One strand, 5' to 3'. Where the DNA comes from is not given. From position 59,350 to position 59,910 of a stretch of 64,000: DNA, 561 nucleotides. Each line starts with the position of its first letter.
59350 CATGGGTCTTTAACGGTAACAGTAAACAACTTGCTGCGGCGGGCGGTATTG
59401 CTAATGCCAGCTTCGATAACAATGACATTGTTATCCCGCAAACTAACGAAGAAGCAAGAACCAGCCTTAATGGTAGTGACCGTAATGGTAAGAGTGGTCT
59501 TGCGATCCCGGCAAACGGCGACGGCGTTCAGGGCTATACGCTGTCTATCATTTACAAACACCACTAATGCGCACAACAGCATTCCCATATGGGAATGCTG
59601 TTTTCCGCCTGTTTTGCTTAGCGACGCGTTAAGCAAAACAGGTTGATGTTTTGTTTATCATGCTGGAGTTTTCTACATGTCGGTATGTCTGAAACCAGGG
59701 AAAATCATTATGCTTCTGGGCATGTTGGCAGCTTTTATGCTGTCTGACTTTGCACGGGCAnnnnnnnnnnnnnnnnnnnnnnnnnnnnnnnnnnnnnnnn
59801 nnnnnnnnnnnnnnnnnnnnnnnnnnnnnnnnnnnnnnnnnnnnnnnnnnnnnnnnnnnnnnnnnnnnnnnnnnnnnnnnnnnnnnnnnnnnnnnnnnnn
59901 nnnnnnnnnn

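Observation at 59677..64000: RatA-like protein built from at least five ~270-285 aa modules with an invariant TSPD...WGHM motif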

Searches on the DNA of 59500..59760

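Call 98: search_rna_families(source=window, start=59500, end=59760, threshold=evalue, max_evalue=1)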
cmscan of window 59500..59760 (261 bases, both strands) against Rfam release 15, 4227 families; matches with E-value up to 1: 3.
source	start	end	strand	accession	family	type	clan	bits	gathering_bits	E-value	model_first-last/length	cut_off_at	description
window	59592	59659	+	RF03313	mir-1468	Gene; miRNA;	-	20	95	0.17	1-86/86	no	mir-1468 microRNA precursor family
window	59559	59617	+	RF00257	mir-194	Gene; miRNA;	-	17.8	52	0.13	1-82/82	no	mir-194 microRNA precursor family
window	59575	59602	-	RF00257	mir-194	Gene; miRNA;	-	17.4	52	0.17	17-67/82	no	mir-194 microRNA precursor family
